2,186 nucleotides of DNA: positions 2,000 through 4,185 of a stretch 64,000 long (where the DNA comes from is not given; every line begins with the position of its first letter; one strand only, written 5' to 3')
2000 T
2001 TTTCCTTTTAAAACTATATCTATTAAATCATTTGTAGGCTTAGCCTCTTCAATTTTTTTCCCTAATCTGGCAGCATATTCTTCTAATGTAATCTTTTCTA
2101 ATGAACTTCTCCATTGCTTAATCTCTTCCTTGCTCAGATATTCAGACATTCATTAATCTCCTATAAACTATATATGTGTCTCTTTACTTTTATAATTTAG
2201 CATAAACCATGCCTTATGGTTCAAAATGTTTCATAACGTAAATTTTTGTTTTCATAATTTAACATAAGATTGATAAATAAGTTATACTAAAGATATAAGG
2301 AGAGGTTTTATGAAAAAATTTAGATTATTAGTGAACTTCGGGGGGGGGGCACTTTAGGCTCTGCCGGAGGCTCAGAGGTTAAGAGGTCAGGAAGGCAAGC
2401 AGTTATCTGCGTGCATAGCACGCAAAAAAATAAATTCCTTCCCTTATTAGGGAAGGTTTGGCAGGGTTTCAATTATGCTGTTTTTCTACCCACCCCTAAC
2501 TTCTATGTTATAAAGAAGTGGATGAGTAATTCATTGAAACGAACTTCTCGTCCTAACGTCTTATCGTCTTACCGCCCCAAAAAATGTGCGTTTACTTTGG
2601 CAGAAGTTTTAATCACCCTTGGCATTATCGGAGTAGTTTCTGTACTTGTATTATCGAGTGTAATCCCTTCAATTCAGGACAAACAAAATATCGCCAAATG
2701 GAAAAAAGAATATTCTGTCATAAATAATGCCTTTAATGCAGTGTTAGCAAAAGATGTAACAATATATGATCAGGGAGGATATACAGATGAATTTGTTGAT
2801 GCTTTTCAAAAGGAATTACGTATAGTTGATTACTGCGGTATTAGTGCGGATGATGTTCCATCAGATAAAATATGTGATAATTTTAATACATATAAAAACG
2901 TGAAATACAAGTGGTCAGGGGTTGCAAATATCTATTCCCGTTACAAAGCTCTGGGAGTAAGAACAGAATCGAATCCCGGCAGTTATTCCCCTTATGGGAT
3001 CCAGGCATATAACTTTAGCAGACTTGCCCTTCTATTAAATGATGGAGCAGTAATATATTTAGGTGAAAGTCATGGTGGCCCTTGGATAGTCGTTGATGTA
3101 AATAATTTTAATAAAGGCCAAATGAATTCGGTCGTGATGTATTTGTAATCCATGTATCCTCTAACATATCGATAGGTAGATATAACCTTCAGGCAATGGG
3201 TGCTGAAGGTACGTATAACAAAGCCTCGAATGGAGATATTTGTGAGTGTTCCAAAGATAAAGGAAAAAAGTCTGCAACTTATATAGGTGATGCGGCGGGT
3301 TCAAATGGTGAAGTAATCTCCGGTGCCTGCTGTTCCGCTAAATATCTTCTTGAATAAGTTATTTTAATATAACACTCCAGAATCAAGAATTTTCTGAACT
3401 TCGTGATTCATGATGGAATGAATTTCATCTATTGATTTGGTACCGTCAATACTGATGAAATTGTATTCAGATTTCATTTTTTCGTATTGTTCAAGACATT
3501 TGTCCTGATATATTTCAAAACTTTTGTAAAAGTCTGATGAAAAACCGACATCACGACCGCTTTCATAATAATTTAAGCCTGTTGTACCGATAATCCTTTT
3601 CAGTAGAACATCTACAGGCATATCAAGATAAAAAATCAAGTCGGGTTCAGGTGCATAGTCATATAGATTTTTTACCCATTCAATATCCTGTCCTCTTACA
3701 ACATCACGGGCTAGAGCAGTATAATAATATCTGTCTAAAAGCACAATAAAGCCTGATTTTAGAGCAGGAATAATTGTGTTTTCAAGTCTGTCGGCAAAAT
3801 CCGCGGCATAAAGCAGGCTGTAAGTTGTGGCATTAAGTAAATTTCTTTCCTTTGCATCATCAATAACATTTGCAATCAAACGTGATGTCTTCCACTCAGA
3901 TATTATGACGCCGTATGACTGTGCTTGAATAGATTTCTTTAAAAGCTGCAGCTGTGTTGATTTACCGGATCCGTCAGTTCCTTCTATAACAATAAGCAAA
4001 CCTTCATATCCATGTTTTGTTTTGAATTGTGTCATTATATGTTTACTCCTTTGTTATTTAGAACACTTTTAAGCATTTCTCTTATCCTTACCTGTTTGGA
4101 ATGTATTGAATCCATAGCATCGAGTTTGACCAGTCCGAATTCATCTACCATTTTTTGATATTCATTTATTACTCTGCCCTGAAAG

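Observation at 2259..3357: Second pilin-like locus with the same architecture but a G10 tract in the OFF frame, plus a second frameshift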

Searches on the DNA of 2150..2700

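Call 38: search_rna_families(source=window, start=2150, end=2700, threshold=evalue, max_evalue=1)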
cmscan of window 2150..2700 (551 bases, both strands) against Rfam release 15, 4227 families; matches with E-value up to 1: 0.
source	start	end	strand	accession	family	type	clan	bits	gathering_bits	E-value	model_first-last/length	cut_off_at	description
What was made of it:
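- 2350..2590 (+): 241-nt spacer, stop-free in the pilin frame. It is built from hairpin repeat modules. Inferred to be translated as a long prepilin leader when the tract is ON. No Rfam match (call 38).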

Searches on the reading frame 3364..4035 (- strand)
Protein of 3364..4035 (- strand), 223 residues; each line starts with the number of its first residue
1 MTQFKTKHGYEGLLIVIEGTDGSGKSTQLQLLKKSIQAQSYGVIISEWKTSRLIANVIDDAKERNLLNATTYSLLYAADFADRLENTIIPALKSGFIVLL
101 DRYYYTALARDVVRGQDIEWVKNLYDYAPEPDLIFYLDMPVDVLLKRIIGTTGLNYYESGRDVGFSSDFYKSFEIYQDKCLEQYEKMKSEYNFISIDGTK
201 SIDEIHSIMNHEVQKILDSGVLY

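Call 31: find_encoding_contigs(protein=window:3364-4035:-, flank=2500, max_places=10)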
Protein window:3364-4035:- (223 aa): 21 contigs read that carry it; 10 places shown.
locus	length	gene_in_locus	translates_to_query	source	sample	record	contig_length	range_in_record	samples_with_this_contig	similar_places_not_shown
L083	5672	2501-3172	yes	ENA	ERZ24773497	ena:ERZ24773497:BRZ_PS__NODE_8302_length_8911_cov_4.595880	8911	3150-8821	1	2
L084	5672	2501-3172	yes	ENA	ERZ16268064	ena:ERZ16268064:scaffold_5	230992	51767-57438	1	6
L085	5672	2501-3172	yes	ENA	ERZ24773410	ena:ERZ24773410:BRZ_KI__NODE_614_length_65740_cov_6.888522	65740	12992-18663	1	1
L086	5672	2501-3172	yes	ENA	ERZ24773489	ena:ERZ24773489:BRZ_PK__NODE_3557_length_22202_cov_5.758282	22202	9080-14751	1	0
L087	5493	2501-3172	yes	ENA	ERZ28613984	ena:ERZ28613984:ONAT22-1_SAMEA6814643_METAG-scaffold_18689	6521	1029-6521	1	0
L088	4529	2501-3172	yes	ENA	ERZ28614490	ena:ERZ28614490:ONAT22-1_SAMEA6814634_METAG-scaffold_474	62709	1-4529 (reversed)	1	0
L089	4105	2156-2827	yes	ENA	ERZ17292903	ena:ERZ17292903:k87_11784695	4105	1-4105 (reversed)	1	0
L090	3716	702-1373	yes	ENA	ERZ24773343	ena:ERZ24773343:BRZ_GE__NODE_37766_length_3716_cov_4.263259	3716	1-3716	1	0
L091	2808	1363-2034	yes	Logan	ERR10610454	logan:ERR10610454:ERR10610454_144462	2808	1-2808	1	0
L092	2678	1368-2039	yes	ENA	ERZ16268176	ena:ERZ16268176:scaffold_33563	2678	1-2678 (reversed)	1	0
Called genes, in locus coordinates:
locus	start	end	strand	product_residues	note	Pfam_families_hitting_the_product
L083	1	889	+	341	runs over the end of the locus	PF07991:KARI_N, PF01450:KARI_C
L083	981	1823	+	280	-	PF01966:HD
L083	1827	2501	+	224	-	PF02223:Thymidylate_kin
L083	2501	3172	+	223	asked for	PF01712:dNK (weak), PF02223:Thymidylate_kin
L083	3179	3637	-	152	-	-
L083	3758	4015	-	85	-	PF07963:N_methyl (weak)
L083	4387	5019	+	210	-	-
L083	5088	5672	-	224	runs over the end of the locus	?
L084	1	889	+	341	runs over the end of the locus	PF07991:KARI_N, PF01450:KARI_C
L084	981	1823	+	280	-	PF01966:HD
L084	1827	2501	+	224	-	PF02223:Thymidylate_kin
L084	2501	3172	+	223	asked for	PF01712:dNK (weak), PF02223:Thymidylate_kin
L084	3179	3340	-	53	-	-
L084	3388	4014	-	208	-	-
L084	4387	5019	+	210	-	-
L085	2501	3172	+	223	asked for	PF01712:dNK (weak), PF02223:Thymidylate_kin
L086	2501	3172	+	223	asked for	PF01712:dNK (weak), PF02223:Thymidylate_kin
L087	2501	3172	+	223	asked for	PF01712:dNK (weak), PF02223:Thymidylate_kin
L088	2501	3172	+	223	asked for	PF01712:dNK (weak), PF02223:Thymidylate_kin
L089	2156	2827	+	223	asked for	PF01712:dNK (weak), PF02223:Thymidylate_kin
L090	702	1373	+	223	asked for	PF01712:dNK (weak), PF02223:Thymidylate_kin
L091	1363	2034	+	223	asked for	PF01712:dNK (weak), PF02223:Thymidylate_kin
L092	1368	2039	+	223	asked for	PF01712:dNK (weak), PF02223:Thymidylate_kin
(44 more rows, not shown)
